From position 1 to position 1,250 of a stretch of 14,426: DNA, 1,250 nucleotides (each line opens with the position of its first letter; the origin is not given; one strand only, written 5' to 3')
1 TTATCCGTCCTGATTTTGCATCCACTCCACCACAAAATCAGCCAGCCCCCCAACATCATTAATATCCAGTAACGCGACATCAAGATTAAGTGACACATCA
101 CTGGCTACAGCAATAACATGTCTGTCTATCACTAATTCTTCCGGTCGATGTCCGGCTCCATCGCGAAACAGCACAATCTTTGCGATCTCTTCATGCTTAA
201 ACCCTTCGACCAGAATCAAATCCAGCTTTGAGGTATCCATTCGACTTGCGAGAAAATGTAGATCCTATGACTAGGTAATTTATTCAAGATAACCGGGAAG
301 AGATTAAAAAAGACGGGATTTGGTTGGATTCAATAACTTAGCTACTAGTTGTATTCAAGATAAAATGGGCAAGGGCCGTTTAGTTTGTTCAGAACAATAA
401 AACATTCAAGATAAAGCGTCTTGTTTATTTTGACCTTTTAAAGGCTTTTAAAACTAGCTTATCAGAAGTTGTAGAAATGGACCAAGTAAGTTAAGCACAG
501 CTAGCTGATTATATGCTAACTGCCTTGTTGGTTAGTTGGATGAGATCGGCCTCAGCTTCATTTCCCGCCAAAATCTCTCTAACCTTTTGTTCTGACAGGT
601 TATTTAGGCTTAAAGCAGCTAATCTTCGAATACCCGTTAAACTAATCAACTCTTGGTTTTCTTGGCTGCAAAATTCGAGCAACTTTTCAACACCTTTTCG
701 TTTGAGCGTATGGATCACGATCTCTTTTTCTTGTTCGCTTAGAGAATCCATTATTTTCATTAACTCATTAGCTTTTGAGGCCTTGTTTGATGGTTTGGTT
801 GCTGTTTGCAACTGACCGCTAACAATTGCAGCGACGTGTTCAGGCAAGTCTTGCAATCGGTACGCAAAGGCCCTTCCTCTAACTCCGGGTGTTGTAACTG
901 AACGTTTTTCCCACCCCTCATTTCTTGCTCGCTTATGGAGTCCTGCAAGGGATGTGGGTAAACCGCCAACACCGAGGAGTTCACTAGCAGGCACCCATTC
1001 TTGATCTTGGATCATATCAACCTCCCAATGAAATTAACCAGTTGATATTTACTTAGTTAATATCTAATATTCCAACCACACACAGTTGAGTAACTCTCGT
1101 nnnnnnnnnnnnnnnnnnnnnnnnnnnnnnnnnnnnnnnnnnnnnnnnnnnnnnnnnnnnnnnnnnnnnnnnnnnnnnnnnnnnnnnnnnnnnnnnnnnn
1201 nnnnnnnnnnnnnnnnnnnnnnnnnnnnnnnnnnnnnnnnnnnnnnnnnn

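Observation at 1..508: Mu-like prophage integrated inside mobB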

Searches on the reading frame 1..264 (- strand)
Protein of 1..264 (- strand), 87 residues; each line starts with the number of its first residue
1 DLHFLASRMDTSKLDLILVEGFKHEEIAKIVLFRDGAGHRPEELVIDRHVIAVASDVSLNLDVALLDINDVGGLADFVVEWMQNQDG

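Call 7: search_protein_families(library=pfam, proteins=[window:1-264:-])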
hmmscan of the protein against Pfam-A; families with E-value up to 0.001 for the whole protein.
window:1-264:- (87 aa): 1 family
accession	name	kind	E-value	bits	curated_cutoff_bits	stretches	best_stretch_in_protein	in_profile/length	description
PF03205.20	MobB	-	1.4e-10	41.6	26.6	1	5-56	84-133/133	Molybdopterin guanine dinucleotide synthesis protein B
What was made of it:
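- Checked: It hits Pfam MobB (E=1.4e-10, call 7).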

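Call 42: search_solved_structures(query=window:4-264:-, show_alignments=1)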
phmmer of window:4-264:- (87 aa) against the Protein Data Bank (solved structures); distinct sequences matched with E-value up to 0.001: 2.
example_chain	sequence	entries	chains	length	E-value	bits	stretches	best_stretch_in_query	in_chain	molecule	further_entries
1p9n_A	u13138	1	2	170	4.5e-48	164.3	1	1-87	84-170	Molybdopterin-guanine dinucleotide biosynthesis protein B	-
1np6_A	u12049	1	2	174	4.7e-48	164.2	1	1-87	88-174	Molybdopterin-guanine dinucleotide biosynthesis protein B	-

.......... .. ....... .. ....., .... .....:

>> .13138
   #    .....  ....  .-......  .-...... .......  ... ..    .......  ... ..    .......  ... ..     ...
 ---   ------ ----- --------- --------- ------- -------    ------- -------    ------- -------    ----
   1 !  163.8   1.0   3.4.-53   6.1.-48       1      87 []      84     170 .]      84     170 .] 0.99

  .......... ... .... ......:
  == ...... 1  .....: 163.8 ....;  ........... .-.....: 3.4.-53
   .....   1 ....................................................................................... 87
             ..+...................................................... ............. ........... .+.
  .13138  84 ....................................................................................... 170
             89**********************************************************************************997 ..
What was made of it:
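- Checked: It aligns to residues 84-170 of the solved E. coli MobB 1P9N/1NP6 (E=4.5e-48, call 42).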

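Call 45: find_encoding_contigs(protein=window:4-240:-, flank=3000, max_places=10)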
Protein window:4-240:- (79 aa): 16 contigs read that carry it; 10 places shown.
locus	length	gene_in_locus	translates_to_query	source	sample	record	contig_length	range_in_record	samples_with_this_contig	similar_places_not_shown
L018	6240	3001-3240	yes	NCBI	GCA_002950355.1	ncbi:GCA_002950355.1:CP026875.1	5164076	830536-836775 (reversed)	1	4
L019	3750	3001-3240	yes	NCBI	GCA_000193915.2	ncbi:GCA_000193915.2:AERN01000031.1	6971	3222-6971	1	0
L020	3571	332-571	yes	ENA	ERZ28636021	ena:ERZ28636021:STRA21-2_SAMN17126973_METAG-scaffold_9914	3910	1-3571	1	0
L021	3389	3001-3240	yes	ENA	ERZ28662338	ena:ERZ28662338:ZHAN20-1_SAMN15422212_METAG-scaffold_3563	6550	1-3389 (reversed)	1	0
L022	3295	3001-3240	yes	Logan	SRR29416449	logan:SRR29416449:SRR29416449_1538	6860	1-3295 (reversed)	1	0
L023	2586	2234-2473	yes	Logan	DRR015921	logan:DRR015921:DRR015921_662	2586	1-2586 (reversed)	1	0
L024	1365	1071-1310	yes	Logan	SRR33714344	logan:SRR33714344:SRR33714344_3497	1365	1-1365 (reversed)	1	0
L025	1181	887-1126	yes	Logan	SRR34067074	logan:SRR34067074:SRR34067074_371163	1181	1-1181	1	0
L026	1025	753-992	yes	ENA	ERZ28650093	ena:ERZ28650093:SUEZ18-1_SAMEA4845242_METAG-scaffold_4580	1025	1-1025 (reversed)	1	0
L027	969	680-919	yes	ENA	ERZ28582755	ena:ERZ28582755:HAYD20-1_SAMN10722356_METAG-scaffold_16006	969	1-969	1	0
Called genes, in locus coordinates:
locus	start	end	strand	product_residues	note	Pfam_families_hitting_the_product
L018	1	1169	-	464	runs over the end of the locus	PF09299:Mu-transpos_C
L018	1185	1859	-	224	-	PF02316:HTH_Tnp_Mu_1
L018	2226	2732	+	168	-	PF02316:HTH_Tnp_Mu_1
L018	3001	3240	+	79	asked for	PF03205:MobB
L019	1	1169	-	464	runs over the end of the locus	PF09299:Mu-transpos_C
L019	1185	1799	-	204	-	PF02316:HTH_Tnp_Mu_1 (weak)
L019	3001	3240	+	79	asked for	PF03205:MobB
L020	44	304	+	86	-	PF03205:MobB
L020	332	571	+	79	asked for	PF03205:MobB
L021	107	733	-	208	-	PF13462:Thioredoxin_4, PF01323:DSBA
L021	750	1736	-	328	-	PF01636:APH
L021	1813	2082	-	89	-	PF06288:DUF1040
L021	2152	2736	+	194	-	PF12804:NTP_transf_3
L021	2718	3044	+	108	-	-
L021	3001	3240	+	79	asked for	PF03205:MobB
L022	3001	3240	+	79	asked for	PF03205:MobB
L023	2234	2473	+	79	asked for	PF03205:MobB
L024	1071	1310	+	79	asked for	PF03205:MobB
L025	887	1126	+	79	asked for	PF03205:MobB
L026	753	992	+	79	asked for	PF03205:MobB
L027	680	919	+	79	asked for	PF03205:MobB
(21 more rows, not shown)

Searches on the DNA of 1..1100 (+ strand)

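Call 6: search_dna_similar(query=window:1-1100:+, collection=ecoli_genomes, mode=near, max_rows=30)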
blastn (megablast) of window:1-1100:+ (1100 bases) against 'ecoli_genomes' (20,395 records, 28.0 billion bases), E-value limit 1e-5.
Records with a match: 5427; places in all: 5441; records where one place covers at least 80% of the query: 0.
Genomes with a match: 5426 of 5426; with a place that covers at least 80% of the query: 0. Places per genome that has any: lowest 1, median 1, highest 3. On chromosomes: 5438 places; on plasmids: 3.
Best place of each record, by identity: >=99% 302; 95-99% 5120; 90-95% 4; 80-90% 1.
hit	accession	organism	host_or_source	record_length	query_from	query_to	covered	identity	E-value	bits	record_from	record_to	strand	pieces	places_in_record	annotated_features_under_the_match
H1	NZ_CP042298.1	Escherichia coli strain RM9088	crow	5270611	266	1038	70%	94.7%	0e+0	1201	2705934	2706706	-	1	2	DNA-binding protein | nrfA: ammonia-forming nitrite reductase cytochrome c552 subunit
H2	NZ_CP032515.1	Escherichia coli strain 118UI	Homo sapiens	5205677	1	265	24%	99.6%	3e-133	484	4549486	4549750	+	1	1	mobB: molybdopterin-guanine dinucleotide biosynthesis protein MobB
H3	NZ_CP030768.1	Escherichia coli strain 2017C-4173W12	missing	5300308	1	265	24%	99.6%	3e-133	484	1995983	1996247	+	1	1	mobB: molybdopterin-guanine dinucleotide biosynthesis protein MobB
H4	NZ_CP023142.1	Escherichia coli strain CFSAN061770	missing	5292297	1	265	24%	99.6%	3e-133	484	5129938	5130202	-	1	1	mobB: molybdopterin-guanine dinucleotide biosynthesis protein MobB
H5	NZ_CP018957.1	Escherichia coli strain Ecol_316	Homo sapiens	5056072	1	265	24%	99.6%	3e-133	484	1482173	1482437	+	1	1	mobB: molybdopterin-guanine dinucleotide biosynthesis protein MobB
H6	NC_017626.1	Escherichia coli 042 strain 042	-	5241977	1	265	24%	99.6%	3e-133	484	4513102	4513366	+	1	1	mobB: molybdopterin-guanine dinucleotide biosynthesis protein MobB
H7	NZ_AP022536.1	Escherichia coli strain THO-008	Homo sapiens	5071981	1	265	24%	99.6%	3e-133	484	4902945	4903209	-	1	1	mobB: molybdopterin-guanine dinucleotide biosynthesis protein MobB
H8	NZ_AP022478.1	Escherichia coli strain STN0717-11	-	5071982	1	265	24%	99.6%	3e-133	484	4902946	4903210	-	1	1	mobB: molybdopterin-guanine dinucleotide biosynthesis protein MobB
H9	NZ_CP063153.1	Escherichia coli strain M7424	Homo sapiens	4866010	1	265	24%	99.6%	3e-133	484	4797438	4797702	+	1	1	mobB: molybdopterin-guanine dinucleotide biosynthesis protein MobB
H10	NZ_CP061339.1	Escherichia coli strain M00057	Homo sapiens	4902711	1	265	24%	99.6%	3e-133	484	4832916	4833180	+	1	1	mobB: molybdopterin-guanine dinucleotide biosynthesis protein MobB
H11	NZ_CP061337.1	Escherichia coli strain M11957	Homo sapiens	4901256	1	265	24%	99.6%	3e-133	484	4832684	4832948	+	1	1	mobB: molybdopterin-guanine dinucleotide biosynthesis protein MobB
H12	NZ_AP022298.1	Escherichia coli strain BEC1-S17-ESBL-09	-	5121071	1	265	24%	99.6%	3e-133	484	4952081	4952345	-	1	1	mobB: molybdopterin-guanine dinucleotide biosynthesis protein MobB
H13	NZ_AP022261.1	Escherichia coli strain WP8-S18-ESBL-07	-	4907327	1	265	24%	99.6%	3e-133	484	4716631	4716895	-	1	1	mobB: molybdopterin-guanine dinucleotide biosynthesis protein MobB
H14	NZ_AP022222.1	Escherichia coli strain WP8-S17-ESBL-12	-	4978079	1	265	24%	99.6%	3e-133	484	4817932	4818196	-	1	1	mobB: molybdopterin-guanine dinucleotide biosynthesis protein MobB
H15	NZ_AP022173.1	Escherichia coli strain WP7-S17-ESBL-01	-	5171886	1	265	24%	99.6%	3e-133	484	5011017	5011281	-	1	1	mobB: molybdopterin-guanine dinucleotide biosynthesis protein MobB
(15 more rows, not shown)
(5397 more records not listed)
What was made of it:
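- Checked: The match ends at 265 in every listed hit (call 6).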

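Call 8: get_annotated_region(hit=H2, flank=600)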
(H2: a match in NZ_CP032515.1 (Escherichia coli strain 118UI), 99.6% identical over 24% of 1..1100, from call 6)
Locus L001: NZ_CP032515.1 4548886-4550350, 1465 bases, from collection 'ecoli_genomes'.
description: Escherichia coli strain 118UI chromosome, complete genome
organism: Escherichia coli strain 118UI (NCBI taxid 562)
replicon: chromosome; assembly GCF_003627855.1
host: Homo sapiens; source: urine; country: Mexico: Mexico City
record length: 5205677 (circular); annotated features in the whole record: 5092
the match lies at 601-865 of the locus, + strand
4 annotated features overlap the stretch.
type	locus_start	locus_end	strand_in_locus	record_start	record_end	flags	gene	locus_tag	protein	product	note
rRNA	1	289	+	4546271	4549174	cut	-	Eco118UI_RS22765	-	23S ribosomal RNA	-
rRNA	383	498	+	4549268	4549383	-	rrf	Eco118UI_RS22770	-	5S ribosomal RNA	-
CDS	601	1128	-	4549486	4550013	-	mobB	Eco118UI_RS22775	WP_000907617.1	molybdopterin-guanine dinucleotide biosynthesis protein MobB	-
CDS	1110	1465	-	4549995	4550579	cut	mobA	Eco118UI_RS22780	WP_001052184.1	molybdenum cofactor guanylyltransferase MobA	-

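Call 9: get_annotated_region(hit=H1, flank=1500)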
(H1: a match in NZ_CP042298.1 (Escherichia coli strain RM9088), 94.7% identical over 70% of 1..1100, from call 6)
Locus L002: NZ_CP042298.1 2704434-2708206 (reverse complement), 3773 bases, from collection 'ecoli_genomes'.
description: Escherichia coli strain RM9088 chromosome, complete genome
organism: Escherichia coli strain RM9088 (NCBI taxid 562)
replicon: chromosome; assembly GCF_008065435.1
host: crow; source: cloacal swab; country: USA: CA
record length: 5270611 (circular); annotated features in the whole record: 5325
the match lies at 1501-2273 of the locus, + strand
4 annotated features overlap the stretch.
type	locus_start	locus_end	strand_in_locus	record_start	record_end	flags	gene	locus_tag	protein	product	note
CDS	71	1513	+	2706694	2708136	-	nrfA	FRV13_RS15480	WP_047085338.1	ammonia-forming nitrite reductase cytochrome c552 subunit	-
CDS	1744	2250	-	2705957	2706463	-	-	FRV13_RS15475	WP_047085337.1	DNA-binding protein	-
CDS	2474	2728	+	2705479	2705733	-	-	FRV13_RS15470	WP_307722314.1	helix-turn-helix domain-containing protein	-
CDS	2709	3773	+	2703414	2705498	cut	-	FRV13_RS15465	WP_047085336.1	Mu transposase C-terminal domain-containing protein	-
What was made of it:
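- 509..1015 (-): c-type repressor, 168 aa, apparently intact. Same length as the gene in strain RM9088 (call 9).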

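Call 18: search_dna_similar(query=window:266-508:+, collection=ecoli_genomes, mode=near, max_rows=40)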
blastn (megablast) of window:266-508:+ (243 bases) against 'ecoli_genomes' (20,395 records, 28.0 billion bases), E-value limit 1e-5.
Records with a match: 7; places in all: 8; records where one place covers at least 80% of the query: 1.
Genomes with a match: 6 of 5426; with a place that covers at least 80% of the query: 1. Places per genome that has any: lowest 1, median 1, highest 2. On chromosomes: 7 places; on plasmids: 1.
Best place of each record, by identity: 90-95% 1; 80-90% 6.
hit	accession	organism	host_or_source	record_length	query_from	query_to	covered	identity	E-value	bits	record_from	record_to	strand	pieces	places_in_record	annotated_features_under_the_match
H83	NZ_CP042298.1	Escherichia coli strain RM9088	crow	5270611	1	243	100%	94.2%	5e-100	372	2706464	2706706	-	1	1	nrfA: ammonia-forming nitrite reductase cytochrome c552 subunit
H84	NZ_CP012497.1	Escherichia coli strain 06-00048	alfalfa sprout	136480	1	104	43%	83.7%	9e-18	99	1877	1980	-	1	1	hypothetical protein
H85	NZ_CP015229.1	Escherichia coli strain 06-00048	alfalfa sprout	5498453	1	104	43%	83.7%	9e-18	99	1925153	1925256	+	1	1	hypothetical protein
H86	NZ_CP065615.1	Escherichia coli strain FDAARGOS_943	missing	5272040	1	99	41%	87.1%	1e-21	111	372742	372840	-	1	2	hypothetical protein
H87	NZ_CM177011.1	Escherichia coli strain VL40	Homo sapiens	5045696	1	99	41%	87.1%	1e-21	111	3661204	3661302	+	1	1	none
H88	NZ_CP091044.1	Escherichia coli strain STEC346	pork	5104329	1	97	40%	87.8%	3e-22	113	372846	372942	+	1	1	alanine racemase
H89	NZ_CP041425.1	Escherichia coli strain STEC388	pig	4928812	1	97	40%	86.7%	2e-20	108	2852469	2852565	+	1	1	fliH: flagellar assembly protein FliH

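Call 20: get_annotated_region(hit=H83, flank=40)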
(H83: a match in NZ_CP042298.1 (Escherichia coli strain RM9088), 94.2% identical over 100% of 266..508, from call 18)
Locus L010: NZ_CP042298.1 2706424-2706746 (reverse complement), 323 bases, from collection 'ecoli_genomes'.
description: Escherichia coli strain RM9088 chromosome, complete genome
organism: Escherichia coli strain RM9088 (NCBI taxid 562)
replicon: chromosome; assembly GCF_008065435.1
host: crow; source: cloacal swab; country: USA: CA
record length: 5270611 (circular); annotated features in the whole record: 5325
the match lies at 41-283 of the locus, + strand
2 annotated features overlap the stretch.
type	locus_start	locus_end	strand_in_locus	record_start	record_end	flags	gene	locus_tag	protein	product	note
CDS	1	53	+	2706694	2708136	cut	nrfA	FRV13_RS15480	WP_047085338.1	ammonia-forming nitrite reductase cytochrome c552 subunit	-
CDS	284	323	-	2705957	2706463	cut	-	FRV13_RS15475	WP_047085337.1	DNA-binding protein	-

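Call 22: get_annotated_region(hit=H86, flank=40)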
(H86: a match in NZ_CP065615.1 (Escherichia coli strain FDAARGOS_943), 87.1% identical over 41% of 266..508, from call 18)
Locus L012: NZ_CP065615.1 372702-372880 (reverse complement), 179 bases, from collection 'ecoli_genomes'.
description: Escherichia coli strain FDAARGOS_943 chromosome, complete genome
organism: Escherichia coli strain FDAARGOS_943 (NCBI taxid 562)
replicon: chromosome; assembly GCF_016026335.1
host: missing; source: missing; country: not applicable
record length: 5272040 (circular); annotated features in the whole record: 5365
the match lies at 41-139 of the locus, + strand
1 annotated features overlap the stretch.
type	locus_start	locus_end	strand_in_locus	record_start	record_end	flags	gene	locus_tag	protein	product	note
CDS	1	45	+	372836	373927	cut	-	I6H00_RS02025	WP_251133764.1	hypothetical protein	-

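Call 24: get_annotated_region(hit=H87, flank=40)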
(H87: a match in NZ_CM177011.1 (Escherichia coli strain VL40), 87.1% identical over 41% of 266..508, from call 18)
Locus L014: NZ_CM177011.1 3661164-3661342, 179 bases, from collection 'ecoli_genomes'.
description: Escherichia coli strain VL40 chromosome, whole genome shotgun sequence
organism: Escherichia coli strain VL40 (NCBI taxid 562)
replicon: chromosome; assembly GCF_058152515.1
host: Homo sapiens; source: stool; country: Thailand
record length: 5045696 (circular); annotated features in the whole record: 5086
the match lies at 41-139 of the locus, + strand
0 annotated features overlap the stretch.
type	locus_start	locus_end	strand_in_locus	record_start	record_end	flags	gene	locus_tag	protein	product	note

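Call 26: get_annotated_region(hit=H88, flank=40)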
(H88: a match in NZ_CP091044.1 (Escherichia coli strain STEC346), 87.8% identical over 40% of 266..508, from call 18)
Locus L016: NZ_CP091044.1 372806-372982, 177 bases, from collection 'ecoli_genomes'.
description: Escherichia coli strain STEC346 chromosome, complete genome
organism: Escherichia coli strain STEC346 (NCBI taxid 562)
replicon: chromosome; assembly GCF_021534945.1
host: -; source: pork; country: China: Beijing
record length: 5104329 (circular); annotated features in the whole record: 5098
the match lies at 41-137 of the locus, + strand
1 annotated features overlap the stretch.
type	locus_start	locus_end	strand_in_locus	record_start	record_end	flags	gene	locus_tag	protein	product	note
CDS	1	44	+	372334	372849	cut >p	-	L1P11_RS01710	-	alanine racemase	incomplete; partial in the middle of a contig; missing C-terminus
